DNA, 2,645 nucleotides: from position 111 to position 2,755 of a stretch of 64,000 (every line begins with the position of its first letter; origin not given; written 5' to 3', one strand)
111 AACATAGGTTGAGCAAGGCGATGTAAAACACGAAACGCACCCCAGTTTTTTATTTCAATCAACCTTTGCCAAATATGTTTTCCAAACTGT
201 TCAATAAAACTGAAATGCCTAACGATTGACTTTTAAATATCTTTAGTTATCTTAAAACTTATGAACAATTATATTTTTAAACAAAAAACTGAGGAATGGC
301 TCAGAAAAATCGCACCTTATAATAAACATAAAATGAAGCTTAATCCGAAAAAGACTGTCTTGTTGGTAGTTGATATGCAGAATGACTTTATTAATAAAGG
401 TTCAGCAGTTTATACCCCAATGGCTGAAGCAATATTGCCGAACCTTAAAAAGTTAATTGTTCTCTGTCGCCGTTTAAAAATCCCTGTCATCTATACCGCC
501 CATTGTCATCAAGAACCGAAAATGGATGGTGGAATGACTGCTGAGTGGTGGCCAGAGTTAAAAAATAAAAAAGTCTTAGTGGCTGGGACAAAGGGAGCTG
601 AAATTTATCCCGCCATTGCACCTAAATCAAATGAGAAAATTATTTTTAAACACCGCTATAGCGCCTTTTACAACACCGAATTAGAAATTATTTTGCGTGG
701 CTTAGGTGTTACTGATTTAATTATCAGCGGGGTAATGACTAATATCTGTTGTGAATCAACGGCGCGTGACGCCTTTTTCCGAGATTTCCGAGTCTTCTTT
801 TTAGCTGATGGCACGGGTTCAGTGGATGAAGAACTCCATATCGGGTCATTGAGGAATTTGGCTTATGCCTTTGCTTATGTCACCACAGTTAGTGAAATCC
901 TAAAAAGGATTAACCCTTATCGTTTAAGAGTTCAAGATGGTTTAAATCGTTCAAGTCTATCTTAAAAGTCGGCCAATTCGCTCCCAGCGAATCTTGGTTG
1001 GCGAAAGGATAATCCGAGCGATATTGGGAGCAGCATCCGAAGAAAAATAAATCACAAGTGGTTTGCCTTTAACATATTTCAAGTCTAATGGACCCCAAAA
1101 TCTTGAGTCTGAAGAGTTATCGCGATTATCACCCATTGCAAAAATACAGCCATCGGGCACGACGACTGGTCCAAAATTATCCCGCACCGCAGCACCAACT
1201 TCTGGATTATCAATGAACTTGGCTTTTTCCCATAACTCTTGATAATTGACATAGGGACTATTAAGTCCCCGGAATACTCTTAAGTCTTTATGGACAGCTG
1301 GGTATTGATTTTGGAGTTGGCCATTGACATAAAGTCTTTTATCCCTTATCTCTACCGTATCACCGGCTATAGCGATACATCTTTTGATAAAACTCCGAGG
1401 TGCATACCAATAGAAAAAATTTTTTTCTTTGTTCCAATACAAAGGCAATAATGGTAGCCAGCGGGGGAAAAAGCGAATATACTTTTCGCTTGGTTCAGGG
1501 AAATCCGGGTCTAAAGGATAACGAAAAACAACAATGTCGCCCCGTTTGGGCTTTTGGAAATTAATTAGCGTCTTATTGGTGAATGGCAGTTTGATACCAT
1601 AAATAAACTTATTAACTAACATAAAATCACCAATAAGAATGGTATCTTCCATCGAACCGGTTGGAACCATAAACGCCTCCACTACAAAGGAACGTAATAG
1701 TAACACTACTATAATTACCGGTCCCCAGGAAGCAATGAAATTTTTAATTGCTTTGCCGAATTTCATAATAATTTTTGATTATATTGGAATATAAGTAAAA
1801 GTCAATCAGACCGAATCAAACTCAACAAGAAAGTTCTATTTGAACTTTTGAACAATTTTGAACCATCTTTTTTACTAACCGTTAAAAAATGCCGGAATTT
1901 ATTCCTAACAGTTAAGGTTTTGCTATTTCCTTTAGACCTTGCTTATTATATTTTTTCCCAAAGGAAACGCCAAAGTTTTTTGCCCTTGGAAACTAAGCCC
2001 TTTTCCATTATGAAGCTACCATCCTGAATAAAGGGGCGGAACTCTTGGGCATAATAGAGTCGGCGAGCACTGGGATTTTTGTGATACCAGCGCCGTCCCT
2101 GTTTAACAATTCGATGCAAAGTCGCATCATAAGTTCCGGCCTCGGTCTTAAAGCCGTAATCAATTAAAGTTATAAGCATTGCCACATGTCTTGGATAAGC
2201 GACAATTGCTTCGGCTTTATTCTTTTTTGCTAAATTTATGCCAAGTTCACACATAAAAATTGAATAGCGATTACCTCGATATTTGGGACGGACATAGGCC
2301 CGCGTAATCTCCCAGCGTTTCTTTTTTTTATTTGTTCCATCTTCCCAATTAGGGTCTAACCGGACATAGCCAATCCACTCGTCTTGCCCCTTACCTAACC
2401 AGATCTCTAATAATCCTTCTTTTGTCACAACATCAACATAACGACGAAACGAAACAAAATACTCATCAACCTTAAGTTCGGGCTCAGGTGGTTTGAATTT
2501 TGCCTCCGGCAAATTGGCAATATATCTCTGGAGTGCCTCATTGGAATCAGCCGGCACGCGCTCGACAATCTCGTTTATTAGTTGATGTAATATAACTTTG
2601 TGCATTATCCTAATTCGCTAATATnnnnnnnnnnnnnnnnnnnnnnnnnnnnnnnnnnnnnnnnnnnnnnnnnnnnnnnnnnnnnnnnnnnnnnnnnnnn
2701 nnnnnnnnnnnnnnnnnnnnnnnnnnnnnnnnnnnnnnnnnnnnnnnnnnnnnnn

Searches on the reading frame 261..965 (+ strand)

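Call 86: search_protein_families(library=pfam, max_evalue=0.00001, proteins=[window:261-965:+])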
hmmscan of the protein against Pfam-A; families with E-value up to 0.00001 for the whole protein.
window:261-965:+ (234 aa): 1 family
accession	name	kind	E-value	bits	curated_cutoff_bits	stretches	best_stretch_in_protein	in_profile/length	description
PF00857.26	Isochorismatase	-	4.7e-49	167.2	27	1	32-211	1-174/175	Isochorismatase domain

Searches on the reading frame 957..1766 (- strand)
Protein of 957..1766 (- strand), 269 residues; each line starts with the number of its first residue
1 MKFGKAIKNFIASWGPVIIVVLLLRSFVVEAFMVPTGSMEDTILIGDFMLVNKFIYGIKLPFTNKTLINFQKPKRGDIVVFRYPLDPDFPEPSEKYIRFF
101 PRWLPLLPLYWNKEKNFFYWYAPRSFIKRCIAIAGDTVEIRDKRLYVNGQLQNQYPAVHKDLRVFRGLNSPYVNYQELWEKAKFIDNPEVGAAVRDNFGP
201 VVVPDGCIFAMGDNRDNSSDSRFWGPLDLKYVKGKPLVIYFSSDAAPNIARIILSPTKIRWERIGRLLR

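Call 86: search_protein_families(library=pfam, max_evalue=0.00001, proteins=[window:957-1766:-])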
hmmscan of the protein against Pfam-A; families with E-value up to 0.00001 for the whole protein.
window:957-1766:- (269 aa): 1 family
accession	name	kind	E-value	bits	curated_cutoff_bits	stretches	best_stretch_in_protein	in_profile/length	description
PF10502.14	Peptidase_S26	-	4.5e-42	144.3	22.9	1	8-240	2-167/168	Signal peptidase, peptidase S26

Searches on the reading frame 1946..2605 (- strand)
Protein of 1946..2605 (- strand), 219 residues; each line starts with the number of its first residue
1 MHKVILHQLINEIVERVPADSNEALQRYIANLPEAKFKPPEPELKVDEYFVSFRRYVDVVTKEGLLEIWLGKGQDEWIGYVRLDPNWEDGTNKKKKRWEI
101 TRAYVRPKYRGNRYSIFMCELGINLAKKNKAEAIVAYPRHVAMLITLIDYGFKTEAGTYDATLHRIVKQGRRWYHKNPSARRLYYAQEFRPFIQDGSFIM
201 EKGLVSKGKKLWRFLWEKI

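Call 86: search_protein_families(library=pfam, max_evalue=0.00001, proteins=[window:1946-2605:-])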
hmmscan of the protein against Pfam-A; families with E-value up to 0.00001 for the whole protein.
window:1946-2605:- (219 aa): 1 family
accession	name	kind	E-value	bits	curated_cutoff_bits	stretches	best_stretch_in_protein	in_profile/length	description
PF00583.31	Acetyltransf_1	-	2e-06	28.5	20.7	1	53-136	24-98/116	Acetyltransferase (GNAT) family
